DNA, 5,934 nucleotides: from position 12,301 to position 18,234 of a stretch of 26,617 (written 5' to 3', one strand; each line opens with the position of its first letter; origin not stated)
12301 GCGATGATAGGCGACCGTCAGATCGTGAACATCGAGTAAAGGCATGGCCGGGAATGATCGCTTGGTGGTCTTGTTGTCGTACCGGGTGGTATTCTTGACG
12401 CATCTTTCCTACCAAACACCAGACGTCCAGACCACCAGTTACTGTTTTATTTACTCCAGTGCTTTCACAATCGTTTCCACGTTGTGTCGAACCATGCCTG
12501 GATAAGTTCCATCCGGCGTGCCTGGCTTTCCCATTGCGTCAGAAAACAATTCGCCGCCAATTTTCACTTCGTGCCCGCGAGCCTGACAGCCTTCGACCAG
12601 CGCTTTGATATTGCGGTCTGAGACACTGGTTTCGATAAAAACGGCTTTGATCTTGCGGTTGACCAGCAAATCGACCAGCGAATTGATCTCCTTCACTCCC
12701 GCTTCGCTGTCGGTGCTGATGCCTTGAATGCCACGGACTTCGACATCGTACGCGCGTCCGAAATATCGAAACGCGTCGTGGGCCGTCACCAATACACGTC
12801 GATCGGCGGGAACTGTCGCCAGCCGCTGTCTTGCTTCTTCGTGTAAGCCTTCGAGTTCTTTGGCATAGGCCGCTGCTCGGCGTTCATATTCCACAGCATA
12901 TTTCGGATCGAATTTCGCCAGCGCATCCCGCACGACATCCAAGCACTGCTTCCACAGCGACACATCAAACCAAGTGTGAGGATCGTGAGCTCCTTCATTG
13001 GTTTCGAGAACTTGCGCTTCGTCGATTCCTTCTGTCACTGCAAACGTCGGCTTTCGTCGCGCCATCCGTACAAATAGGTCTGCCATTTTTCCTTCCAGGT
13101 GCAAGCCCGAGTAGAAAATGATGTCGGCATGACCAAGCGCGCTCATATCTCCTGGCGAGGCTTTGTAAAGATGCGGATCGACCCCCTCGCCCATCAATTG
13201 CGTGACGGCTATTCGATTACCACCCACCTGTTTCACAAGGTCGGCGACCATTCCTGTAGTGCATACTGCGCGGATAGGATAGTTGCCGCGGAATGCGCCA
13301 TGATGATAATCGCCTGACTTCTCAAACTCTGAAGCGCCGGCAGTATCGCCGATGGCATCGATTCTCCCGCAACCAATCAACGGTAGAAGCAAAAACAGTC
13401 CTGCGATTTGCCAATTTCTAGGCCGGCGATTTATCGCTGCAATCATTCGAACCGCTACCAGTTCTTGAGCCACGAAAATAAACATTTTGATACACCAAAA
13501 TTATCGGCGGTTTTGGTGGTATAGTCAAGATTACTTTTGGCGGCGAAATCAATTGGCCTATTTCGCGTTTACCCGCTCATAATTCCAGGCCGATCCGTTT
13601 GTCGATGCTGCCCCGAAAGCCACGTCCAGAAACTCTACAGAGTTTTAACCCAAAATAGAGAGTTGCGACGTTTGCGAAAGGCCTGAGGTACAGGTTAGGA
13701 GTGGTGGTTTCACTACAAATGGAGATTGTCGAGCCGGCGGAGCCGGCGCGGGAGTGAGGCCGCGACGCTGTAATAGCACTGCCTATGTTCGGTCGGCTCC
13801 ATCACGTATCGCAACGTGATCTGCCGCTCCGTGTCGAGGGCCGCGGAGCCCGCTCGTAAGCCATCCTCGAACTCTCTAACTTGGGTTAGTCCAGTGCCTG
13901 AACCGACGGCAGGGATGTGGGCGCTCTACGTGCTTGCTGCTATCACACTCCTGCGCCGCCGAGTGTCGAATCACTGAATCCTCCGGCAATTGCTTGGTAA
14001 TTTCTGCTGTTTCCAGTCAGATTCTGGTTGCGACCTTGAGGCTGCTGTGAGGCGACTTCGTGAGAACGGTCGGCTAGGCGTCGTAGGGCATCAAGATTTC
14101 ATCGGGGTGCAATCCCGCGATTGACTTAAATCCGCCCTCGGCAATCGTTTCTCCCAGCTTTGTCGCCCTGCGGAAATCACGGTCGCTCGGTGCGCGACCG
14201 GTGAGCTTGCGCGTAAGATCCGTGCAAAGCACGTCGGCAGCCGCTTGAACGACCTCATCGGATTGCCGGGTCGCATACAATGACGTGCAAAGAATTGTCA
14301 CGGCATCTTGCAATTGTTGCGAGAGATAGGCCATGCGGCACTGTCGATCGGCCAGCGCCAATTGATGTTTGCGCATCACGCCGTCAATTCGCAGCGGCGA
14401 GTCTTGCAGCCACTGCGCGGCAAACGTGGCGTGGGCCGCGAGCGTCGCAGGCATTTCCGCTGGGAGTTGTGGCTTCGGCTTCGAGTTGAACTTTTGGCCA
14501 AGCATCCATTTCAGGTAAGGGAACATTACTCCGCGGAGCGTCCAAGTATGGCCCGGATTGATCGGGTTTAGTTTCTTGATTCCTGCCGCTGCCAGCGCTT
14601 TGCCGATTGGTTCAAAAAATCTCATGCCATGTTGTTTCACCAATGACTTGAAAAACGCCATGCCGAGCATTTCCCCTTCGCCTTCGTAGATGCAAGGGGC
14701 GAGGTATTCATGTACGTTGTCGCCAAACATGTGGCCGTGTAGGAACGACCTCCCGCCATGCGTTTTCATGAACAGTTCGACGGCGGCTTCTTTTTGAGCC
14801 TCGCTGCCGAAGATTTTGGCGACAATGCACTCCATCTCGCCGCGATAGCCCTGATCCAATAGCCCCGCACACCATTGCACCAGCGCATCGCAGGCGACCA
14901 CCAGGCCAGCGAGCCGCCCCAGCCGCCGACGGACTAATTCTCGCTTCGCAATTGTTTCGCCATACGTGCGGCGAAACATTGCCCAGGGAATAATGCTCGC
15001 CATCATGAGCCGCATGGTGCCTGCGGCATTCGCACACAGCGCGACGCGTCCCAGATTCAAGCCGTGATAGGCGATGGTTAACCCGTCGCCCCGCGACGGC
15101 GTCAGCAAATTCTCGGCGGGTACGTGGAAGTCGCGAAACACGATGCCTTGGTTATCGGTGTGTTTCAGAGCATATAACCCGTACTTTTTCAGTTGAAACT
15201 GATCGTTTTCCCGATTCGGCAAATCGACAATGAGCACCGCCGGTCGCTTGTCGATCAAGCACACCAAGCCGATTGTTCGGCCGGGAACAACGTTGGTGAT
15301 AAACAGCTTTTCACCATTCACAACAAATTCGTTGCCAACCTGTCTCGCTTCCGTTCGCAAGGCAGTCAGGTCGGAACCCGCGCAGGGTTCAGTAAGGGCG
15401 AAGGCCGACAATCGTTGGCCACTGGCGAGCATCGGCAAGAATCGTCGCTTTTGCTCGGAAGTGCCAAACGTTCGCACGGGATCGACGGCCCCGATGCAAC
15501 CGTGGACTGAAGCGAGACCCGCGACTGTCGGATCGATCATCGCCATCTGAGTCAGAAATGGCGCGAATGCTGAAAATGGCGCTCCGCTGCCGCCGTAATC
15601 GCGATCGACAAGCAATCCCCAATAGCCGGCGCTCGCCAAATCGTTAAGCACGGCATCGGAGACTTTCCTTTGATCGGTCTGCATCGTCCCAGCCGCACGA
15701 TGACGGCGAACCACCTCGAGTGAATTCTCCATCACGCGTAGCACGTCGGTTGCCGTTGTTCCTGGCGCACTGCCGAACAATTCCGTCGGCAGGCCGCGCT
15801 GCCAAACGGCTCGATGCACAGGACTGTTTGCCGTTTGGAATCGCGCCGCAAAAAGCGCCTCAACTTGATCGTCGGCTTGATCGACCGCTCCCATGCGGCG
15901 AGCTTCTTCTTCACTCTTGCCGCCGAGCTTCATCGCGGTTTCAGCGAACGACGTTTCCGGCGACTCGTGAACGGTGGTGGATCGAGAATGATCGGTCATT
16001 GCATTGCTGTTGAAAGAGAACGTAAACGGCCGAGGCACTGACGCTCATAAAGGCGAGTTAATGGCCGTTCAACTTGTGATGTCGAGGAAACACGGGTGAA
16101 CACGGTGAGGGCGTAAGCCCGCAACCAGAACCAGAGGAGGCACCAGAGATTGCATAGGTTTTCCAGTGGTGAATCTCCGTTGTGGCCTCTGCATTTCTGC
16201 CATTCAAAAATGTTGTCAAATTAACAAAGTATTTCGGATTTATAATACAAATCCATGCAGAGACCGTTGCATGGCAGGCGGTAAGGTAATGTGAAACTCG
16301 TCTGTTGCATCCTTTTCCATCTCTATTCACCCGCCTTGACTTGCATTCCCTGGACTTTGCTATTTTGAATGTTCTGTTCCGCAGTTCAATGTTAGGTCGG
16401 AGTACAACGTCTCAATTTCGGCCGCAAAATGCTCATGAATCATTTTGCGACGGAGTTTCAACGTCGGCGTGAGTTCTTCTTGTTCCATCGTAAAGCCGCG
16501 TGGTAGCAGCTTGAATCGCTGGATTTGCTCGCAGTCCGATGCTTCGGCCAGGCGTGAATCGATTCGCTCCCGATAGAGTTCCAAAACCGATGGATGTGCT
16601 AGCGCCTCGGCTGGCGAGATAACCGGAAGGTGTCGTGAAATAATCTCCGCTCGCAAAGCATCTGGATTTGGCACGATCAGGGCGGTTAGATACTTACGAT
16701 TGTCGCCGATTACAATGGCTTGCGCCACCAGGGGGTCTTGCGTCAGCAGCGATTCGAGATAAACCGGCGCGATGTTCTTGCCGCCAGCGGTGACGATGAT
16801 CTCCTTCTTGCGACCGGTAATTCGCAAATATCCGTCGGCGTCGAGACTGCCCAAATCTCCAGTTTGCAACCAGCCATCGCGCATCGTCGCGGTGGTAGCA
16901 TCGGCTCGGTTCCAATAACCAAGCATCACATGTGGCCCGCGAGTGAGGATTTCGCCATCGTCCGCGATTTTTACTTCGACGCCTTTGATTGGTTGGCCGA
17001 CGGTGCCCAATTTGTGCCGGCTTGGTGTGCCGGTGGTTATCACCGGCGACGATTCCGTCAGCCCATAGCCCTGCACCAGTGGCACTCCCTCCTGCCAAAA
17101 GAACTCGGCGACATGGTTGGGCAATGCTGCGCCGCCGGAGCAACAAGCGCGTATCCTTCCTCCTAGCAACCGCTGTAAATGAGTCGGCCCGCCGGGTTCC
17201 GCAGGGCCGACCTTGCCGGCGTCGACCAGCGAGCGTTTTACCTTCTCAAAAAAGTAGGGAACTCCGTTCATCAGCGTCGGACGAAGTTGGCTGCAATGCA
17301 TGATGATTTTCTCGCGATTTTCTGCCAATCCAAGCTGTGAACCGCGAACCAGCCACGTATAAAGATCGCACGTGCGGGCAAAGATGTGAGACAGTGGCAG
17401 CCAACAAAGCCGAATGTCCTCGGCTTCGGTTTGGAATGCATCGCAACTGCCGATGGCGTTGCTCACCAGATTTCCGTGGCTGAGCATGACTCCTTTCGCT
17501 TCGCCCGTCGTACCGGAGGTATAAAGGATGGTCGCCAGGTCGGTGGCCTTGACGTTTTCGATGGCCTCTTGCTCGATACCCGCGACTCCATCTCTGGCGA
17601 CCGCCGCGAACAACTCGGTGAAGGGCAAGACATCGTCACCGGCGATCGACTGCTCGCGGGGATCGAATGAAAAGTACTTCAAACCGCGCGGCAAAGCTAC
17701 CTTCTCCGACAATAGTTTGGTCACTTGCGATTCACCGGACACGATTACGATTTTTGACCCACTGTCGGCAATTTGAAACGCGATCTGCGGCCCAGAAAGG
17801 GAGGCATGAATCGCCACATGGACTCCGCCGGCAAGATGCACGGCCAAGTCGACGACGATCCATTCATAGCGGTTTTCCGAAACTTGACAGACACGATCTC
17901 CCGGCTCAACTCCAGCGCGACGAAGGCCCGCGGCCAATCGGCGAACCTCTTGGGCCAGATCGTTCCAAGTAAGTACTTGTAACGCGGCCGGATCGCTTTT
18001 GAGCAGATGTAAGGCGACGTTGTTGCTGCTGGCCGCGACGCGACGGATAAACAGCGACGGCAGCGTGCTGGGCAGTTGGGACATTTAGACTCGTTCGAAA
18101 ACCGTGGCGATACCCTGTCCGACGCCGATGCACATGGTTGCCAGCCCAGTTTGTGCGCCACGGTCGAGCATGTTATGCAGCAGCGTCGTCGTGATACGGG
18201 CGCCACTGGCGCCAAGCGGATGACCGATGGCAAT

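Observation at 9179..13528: Tro/Ytg-like metal importer operon in which both permease domains and a DtxR/MntR-type repressor are fused into one 802-aa polypeptide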

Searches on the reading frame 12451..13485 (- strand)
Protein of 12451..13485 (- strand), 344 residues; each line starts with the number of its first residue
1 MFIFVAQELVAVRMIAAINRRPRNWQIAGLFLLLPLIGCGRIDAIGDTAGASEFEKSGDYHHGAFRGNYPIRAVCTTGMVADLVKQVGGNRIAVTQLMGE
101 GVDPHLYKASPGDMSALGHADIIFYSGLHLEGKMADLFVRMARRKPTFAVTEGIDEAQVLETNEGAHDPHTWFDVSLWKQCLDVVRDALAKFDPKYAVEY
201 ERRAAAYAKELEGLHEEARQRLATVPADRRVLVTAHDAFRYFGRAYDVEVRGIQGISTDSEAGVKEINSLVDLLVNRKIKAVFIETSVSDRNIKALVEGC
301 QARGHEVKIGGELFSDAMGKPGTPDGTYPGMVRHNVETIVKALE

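Call 3: search_protein_families(library=pfam, proteins=[window:12451-13485:-], max_evalue=0.01)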
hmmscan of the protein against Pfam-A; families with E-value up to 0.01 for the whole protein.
window:12451-13485:- (344 aa): 1 family
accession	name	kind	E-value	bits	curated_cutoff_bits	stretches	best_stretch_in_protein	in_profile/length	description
PF01297.22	ZnuA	-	5e-80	269.2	29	1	74-342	2-263/263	Zinc-uptake complex component A periplasmic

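Call 4: search_protein_families(library=ncbifam, proteins=[window:12451-13485:-], max_evalue=0.01)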
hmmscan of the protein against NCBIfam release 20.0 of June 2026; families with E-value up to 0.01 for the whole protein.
window:12451-13485:- (344 aa): 8 families
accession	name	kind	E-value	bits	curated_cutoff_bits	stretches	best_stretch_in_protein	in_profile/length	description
NF040870.1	AztC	equivalog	4.8e-61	206.6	350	1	74-343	2-277/277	zinc ABC transporter substrate-binding protein AztC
NF053842.1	MnTportMntCDein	equivalog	3.7e-51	174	400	1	70-342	5-281/281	manganese ABC transporter substrate-binding protein MntC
NF053703.1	Mn_SBP_EfaA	exception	1.3e-49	169.1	485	1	71-343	36-309/310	Mn/Fe ABC transporter substrate-binding lipoprotein EfaA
NF040928.1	ABC_lipo_SloC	subfamily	5.4e-46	157.1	525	1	71-343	28-302/304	metal ABC transporter substrate-binding lipoprotein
NF047355.1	ABC_bind_Mn_Staph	exception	2.6e-44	151.7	500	1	70-343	32-308/309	manganese ABC transporter substrate-binding lipoprotein MntC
TIGR03772.1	anch_rpt_subst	equivalog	1.1e-41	143.1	350.45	2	164-340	313-482/486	anchored repeat ABC transporter, substrate-binding protein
NF033605.1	Zn_bnd_ABC_AdcA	exception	4.6e-19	68.8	700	2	163-343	148-322/517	zinc ABC transporter substrate-binding lipoprotein AdcA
NF007091.2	PRK09545.1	equivalog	2.3e-12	46.7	268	1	161-303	143-283/318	zinc ABC transporter substrate-binding protein ZnuA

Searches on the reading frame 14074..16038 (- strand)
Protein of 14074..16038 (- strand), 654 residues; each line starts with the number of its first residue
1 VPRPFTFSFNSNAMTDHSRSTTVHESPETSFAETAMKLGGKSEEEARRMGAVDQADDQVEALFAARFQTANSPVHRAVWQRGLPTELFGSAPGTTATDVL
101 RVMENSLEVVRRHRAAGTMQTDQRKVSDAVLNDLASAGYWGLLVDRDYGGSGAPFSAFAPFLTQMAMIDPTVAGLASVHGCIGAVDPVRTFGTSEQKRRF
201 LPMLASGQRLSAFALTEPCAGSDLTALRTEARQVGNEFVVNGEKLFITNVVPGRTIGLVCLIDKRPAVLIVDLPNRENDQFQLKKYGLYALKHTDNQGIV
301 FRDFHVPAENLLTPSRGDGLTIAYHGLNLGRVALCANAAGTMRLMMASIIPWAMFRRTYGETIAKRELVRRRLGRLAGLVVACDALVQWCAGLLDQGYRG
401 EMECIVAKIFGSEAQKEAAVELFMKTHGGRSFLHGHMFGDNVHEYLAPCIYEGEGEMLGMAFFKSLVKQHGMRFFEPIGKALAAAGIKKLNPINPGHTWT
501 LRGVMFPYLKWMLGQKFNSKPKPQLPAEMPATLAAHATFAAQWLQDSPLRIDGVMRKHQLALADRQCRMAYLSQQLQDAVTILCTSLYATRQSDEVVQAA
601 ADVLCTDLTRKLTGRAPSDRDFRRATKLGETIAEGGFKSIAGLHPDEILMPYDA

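Call 44: search_protein_families(library=pfam, proteins=[window:14074-16038:-], max_evalue=0.001)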
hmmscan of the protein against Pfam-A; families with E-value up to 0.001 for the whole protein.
window:14074-16038:- (654 aa): 3 families
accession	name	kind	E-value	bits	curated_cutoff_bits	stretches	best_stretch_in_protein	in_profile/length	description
PF00441.29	Acyl-CoA_dh_1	-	3.7e-18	66.6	22.4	1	317-459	1-142/150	Acyl-CoA dehydrogenase, C-terminal domain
PF02771.21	Acyl-CoA_dh_N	-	1.4e-15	58.1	22.9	1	119-208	24-113/113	Acyl-CoA dehydrogenase, N-terminal domain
PF02770.24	Acyl-CoA_dh_M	-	2e-09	37.9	33.3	1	212-276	1-68/97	Acyl-CoA dehydrogenase, middle domain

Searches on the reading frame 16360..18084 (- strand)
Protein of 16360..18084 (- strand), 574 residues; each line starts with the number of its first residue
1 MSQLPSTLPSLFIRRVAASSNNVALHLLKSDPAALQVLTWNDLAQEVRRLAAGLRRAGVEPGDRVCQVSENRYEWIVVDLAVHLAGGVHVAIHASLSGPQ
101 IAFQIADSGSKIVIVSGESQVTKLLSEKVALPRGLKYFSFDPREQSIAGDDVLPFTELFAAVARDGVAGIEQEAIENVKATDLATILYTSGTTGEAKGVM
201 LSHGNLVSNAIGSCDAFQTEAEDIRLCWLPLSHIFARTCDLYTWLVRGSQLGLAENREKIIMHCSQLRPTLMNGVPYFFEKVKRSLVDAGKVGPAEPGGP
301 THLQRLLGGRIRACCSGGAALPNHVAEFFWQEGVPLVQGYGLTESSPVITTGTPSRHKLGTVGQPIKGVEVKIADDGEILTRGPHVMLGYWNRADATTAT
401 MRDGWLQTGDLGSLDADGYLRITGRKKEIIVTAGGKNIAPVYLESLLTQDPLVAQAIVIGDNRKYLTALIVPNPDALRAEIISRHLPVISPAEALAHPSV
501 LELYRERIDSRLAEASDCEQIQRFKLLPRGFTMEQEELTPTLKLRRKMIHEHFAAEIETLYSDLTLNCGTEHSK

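Call 44: search_protein_families(library=pfam, proteins=[window:16360-18084:-], max_evalue=0.001)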
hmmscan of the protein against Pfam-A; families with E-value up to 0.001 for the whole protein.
window:16360-18084:- (574 aa): 2 families
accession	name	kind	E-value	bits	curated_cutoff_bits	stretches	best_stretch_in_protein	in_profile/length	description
PF00501.34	AMP-binding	-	4.1e-82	276.5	29.9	1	20-391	9-384/384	AMP-binding enzyme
PF23562.2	AMP-binding_C_3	-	3.1e-12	47.4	20.8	1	428-563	2-122/124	AMP-binding enzyme C-terminal domain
